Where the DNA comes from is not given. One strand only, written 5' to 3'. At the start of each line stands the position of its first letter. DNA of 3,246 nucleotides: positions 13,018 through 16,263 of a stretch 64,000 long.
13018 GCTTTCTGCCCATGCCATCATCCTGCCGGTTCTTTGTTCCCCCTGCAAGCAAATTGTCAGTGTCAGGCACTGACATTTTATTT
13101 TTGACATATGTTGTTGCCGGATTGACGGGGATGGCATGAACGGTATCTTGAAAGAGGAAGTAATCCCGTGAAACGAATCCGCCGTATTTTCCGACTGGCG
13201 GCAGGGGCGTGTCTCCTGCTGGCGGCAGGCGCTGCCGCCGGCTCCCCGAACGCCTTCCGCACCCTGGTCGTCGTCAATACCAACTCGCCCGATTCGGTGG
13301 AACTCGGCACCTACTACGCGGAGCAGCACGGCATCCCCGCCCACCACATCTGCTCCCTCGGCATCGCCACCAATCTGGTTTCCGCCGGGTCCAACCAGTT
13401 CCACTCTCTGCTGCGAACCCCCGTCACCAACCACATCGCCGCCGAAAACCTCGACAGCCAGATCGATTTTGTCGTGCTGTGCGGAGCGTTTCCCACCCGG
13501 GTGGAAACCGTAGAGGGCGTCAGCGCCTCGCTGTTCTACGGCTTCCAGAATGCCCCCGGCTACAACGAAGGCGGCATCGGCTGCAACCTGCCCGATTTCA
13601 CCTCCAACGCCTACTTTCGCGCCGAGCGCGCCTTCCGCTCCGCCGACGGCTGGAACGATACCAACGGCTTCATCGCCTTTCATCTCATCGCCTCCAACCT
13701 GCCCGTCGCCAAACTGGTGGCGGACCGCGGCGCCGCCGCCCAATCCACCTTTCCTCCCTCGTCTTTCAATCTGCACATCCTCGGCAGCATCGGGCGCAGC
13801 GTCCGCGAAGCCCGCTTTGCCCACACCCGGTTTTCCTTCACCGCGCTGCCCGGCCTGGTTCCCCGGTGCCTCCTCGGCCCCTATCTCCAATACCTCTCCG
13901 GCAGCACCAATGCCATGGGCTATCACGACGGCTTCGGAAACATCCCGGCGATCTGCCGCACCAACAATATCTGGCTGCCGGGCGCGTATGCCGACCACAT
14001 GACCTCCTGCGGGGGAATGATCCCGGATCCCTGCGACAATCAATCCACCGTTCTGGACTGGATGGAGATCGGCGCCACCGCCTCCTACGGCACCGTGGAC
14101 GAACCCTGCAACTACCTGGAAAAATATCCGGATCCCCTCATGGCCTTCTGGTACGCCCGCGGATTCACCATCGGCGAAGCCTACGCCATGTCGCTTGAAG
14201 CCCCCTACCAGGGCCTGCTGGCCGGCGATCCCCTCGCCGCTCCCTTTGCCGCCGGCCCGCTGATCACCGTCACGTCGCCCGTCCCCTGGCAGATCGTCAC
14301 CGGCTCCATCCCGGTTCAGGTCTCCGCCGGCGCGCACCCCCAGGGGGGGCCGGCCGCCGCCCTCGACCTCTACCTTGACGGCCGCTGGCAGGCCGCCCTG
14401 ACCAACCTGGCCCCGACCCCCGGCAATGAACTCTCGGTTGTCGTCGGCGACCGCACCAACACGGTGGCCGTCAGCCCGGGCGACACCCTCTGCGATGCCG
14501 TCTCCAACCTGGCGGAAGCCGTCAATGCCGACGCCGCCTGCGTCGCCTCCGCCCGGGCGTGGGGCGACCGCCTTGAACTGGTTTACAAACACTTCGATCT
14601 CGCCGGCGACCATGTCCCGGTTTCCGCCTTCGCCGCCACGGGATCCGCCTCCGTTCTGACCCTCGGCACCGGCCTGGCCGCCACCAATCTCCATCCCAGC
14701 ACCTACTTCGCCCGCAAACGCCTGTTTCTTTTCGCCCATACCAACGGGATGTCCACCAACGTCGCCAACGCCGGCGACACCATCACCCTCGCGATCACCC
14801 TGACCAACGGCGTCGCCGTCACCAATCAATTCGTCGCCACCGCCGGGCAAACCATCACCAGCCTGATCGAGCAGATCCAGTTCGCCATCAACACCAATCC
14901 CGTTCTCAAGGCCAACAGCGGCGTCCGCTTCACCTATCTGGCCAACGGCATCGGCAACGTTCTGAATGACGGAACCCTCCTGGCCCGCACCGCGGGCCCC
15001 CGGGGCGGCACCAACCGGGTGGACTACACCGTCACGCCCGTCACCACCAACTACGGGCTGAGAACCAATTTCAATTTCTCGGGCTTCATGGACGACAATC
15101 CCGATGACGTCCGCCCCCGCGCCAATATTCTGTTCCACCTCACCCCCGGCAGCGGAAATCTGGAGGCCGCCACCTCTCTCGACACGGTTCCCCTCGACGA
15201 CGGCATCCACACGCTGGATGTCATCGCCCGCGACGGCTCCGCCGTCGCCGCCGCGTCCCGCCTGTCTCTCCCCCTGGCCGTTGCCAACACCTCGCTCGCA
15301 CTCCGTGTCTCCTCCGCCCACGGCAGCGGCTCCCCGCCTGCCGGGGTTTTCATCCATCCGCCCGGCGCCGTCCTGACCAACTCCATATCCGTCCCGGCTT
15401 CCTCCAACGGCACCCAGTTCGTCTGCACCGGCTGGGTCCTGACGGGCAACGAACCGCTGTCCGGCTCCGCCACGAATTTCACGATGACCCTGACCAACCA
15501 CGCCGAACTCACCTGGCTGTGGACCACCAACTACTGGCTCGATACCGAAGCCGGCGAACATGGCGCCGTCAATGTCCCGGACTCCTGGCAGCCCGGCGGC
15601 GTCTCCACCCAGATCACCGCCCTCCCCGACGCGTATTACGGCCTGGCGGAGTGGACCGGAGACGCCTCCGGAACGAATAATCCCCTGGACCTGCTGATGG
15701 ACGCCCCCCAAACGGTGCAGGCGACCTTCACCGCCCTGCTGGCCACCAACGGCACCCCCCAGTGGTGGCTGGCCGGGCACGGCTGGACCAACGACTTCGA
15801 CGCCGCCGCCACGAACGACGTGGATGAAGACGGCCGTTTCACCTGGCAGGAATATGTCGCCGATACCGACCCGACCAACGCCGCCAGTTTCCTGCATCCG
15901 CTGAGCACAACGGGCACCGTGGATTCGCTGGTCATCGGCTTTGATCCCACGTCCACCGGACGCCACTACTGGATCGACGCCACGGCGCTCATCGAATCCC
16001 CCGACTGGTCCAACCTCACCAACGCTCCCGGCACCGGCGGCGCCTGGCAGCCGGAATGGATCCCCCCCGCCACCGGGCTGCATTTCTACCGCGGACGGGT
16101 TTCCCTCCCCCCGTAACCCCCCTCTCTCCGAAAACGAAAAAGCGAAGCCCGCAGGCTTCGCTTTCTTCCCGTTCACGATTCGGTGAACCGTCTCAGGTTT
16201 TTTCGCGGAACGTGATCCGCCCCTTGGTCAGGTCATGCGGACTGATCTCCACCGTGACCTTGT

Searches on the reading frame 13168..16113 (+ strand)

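Call 62: search_protein_families(library=pfam, proteins=[window:13168-16113:+], max_evalue=0.0001)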
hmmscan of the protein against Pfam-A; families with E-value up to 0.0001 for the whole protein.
window:13168-16113:+ (982 aa): 1 family
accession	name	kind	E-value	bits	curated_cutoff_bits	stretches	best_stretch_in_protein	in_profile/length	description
PF18998.6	Flg_new_2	-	2.9e-08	34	23.6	1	791-856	3-71/73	Divergent InlB B-repeat domain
